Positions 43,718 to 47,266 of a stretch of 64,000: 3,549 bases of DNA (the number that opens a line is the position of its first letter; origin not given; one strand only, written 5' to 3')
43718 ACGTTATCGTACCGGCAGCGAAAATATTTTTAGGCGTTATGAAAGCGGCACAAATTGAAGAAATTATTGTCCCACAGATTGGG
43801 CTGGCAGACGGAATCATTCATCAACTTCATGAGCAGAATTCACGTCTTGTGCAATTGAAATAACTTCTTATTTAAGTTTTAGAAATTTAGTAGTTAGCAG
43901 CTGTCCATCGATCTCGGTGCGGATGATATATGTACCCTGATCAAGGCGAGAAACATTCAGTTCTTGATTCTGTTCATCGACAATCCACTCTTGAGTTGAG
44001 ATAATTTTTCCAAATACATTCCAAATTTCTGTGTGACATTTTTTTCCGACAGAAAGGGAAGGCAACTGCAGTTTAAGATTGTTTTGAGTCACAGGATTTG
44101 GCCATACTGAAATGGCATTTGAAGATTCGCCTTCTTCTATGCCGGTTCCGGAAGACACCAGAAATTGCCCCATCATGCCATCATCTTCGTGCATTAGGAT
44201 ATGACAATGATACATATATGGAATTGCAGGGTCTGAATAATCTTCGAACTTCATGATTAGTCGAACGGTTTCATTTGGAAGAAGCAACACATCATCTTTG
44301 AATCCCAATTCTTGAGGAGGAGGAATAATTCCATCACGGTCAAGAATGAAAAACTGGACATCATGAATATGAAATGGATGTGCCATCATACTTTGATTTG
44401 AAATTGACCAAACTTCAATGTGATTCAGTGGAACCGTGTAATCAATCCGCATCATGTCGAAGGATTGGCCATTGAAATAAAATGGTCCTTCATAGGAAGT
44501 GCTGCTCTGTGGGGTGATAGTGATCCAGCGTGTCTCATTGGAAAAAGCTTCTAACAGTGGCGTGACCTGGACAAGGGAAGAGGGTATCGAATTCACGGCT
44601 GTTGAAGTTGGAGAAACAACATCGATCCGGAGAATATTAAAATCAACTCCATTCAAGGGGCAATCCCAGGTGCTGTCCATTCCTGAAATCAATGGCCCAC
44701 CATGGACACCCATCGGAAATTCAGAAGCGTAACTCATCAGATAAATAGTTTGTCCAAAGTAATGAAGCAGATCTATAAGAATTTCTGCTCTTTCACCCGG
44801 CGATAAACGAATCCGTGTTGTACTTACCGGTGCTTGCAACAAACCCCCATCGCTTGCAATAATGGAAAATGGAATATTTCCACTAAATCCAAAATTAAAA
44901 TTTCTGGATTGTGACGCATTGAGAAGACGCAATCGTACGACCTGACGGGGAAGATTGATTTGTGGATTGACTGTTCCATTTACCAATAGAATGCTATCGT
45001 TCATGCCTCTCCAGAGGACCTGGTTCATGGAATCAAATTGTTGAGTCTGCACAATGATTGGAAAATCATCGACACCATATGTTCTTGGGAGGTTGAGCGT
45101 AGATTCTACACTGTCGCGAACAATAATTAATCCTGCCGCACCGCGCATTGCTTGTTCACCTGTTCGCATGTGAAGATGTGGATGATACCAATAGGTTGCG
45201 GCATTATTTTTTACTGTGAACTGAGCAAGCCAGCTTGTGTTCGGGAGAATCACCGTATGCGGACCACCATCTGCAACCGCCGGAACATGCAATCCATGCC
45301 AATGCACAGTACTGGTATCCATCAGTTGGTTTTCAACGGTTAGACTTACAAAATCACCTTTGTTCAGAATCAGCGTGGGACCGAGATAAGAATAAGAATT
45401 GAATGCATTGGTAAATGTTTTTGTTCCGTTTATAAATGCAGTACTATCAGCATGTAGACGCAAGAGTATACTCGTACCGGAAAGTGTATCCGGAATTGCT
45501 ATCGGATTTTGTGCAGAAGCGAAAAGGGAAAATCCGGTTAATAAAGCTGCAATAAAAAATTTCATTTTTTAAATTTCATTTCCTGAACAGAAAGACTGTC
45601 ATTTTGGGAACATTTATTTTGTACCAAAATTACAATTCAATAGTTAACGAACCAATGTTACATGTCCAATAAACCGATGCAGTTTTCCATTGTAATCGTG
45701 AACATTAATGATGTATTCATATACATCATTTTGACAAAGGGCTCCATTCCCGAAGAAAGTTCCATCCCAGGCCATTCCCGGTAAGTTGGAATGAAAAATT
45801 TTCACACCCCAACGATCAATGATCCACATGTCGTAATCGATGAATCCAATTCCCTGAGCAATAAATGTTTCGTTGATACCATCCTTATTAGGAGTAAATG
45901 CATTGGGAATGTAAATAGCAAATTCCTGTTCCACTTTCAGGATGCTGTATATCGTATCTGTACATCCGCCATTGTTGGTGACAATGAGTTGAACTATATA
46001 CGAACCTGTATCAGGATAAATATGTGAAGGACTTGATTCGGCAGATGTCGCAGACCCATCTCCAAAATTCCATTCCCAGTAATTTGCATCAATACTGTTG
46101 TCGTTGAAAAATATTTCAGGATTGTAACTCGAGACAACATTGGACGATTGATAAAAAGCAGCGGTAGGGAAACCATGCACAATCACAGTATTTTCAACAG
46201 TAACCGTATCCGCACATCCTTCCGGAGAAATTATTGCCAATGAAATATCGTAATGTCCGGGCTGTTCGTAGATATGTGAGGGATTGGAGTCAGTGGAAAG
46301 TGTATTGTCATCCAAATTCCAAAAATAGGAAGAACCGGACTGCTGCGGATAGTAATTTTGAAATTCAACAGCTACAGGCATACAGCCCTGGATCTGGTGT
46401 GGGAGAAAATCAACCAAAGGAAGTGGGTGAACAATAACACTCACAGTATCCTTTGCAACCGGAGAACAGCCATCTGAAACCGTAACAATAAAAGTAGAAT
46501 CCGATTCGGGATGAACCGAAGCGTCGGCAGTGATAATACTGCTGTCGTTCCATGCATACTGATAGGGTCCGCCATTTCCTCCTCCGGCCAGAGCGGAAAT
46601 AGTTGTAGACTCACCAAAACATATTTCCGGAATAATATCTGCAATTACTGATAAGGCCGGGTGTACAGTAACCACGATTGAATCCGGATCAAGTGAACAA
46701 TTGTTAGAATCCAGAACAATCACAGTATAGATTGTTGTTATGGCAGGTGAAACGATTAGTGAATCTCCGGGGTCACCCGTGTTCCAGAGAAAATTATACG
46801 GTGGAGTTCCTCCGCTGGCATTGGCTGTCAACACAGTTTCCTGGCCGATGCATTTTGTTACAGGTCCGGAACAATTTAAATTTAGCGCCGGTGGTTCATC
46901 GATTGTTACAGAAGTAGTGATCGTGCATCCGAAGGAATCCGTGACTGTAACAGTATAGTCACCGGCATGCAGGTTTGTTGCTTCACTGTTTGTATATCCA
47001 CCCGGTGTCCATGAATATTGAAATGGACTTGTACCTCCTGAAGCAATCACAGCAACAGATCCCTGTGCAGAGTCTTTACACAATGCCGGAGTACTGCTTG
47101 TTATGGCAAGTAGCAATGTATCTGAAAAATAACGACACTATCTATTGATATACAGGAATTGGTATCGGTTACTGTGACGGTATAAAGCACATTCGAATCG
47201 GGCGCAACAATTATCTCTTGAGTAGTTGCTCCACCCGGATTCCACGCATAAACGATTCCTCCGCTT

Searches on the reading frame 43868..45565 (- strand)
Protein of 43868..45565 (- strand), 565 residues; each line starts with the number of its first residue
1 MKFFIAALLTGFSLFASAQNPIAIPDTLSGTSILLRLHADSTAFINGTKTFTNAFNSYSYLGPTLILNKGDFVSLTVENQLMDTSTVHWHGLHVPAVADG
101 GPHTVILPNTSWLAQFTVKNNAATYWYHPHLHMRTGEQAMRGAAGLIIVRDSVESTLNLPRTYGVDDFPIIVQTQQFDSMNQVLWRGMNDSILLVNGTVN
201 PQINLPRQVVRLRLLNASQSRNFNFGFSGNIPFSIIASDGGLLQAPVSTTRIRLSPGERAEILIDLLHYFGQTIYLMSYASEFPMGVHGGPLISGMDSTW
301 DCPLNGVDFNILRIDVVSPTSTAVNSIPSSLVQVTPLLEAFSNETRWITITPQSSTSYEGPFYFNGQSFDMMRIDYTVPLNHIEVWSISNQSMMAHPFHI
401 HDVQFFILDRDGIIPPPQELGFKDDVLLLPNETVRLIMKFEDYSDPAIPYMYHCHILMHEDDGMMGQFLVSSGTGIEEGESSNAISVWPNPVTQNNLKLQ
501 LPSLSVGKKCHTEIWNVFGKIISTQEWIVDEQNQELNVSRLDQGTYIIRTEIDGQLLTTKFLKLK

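Call 78: search_protein_families(library=pfam, proteins=[window:43868-45565:-])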
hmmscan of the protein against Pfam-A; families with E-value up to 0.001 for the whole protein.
window:43868-45565:- (565 aa): 4 families
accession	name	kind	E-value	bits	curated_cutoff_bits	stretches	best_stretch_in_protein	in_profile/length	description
PF07732.21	Cu-oxidase_3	-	1.6e-28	99.6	21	1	59-152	23-117/119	Multicopper oxidase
PF07731.20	Cu-oxidase_2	-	7.7e-28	97.4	20.4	1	359-472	23-135/137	Multicopper oxidase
PF18962.6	Por_Secre_tail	-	3.6e-10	40.4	27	1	487-561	1-73/75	Secretion system C-terminal sorting domain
PF00394.28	Cu-oxidase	-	4.5e-07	30.5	21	1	206-267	64-123/157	Multicopper oxidase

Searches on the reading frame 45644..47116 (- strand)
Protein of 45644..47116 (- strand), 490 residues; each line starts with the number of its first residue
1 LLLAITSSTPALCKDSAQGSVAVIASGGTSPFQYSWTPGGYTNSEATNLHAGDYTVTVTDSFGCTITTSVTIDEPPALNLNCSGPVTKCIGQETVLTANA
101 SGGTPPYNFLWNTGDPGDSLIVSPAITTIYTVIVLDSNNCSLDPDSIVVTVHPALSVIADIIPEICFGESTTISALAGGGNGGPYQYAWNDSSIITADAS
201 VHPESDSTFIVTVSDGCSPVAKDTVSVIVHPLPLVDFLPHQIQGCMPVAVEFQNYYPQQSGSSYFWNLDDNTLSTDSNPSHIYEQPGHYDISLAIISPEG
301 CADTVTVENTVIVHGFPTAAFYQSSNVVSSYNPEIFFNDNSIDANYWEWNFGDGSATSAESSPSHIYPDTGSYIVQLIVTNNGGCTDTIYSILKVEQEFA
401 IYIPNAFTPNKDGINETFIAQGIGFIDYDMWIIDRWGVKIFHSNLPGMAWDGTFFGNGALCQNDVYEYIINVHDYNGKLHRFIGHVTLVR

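Call 78: search_protein_families(library=pfam, proteins=[window:45644-47116:-])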
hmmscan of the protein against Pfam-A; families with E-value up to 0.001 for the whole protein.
window:45644-47116:- (490 aa): 5 families
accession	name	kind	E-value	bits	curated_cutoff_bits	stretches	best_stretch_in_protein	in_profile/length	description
PF18911.6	PKD_4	-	1.6e-28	99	27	2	338-387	28-76/85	PKD domain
PF00801.26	PKD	-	2.3e-17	63.2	23.5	2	334-389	16-75/80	PKD domain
PF13573.12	SprB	-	2.5e-17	62.6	28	2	6-39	2-35/37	SprB repeat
PF13585.12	CHU_C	-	1e-12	48.5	27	1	402-477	2-75/86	CHU_C Type IX secretion signal domain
PF23585.1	DUF7137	-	0.00011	22.4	27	0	24-62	61-99/137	Domain of unknown function (DUF7137)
